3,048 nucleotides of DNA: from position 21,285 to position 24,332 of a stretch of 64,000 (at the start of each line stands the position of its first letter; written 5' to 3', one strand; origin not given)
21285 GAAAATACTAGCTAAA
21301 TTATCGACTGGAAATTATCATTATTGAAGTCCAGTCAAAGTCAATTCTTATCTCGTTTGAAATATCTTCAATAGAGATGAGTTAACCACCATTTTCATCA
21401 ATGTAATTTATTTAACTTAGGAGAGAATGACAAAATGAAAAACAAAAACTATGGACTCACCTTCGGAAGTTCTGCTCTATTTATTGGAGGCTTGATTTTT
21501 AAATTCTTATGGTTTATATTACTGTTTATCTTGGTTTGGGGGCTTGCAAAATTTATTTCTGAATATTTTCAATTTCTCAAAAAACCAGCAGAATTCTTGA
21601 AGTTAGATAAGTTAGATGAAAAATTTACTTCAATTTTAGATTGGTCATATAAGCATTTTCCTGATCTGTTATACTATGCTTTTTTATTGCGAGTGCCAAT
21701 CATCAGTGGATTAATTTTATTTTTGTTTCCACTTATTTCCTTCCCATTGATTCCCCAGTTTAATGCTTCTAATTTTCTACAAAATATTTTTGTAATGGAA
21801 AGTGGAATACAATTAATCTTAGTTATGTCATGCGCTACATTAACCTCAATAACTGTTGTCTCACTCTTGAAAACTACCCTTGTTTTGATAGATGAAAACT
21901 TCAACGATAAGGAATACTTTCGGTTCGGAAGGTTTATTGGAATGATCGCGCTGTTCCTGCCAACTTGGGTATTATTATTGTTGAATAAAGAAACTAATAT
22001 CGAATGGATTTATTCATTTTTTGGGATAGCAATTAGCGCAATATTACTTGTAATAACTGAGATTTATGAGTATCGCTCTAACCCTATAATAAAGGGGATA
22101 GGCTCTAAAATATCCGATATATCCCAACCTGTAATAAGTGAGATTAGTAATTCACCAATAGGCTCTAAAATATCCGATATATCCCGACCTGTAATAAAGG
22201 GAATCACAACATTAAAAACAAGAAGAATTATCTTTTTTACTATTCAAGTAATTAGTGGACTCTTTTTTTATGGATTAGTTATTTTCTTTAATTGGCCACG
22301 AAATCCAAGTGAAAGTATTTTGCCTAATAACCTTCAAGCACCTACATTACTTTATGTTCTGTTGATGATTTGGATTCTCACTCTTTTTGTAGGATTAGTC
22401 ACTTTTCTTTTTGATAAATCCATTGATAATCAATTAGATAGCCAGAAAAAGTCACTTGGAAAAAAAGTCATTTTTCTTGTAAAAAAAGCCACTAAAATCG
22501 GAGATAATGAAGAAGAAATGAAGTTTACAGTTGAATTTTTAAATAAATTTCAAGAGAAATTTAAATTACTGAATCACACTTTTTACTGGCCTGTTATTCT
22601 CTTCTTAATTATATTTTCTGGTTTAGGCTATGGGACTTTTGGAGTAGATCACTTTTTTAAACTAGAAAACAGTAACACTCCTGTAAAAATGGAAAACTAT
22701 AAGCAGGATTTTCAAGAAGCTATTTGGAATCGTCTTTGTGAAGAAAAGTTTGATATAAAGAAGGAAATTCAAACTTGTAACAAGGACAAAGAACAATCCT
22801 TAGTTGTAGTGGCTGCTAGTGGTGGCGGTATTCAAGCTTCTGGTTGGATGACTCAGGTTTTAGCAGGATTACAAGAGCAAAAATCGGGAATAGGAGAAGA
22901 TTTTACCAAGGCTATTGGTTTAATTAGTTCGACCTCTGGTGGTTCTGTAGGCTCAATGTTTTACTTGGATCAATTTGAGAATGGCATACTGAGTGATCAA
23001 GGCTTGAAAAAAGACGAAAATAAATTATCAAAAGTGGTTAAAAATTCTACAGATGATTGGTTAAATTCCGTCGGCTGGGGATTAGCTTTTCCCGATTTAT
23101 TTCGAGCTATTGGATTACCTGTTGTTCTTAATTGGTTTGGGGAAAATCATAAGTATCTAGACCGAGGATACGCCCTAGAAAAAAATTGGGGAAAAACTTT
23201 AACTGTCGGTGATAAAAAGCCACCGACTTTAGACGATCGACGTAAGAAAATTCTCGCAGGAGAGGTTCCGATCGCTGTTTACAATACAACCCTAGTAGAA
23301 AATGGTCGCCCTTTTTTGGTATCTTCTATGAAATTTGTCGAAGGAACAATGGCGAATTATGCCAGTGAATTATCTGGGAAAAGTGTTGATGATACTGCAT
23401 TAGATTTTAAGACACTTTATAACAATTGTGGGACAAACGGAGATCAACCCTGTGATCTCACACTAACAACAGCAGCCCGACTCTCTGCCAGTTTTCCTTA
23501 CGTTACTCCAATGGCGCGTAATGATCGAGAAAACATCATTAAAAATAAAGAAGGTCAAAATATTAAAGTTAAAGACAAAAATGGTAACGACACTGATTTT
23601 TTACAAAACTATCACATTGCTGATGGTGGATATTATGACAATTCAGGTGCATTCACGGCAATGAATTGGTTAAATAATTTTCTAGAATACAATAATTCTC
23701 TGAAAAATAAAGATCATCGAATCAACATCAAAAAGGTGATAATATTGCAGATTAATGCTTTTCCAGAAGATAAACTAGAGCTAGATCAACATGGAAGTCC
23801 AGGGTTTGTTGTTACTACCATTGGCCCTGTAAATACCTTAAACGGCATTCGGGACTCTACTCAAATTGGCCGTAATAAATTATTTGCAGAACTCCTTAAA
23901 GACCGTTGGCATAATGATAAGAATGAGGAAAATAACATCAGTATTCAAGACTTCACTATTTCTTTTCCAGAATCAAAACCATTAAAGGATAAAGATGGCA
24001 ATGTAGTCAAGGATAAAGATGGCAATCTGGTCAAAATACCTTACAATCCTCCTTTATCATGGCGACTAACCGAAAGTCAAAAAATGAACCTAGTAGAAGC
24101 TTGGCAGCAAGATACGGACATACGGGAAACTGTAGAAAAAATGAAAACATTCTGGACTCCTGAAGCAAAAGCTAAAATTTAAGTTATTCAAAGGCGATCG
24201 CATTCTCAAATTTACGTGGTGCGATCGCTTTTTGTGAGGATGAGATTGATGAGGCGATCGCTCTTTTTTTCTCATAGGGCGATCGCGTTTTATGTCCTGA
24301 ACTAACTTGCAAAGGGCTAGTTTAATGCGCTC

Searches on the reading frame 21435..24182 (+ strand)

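Call 70: search_protein_families(library=ncbifam, proteins=[window:21435-24182:+], max_evalue=0.001)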
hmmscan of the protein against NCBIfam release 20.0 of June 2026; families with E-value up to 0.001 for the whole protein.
window:21435-24182:+ (915 aa): 0 families

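Call 76: search_protein_families(library=pfam, proteins=[window:21435-24182:+], max_evalue=0.00001)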
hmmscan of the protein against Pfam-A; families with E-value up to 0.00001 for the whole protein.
window:21435-24182:+ (915 aa): 1 family
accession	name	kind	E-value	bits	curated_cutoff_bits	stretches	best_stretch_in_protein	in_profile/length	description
PF01734.28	Patatin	-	8e-06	26.6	27.7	0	462-741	4-189/191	Patatin-like phospholipase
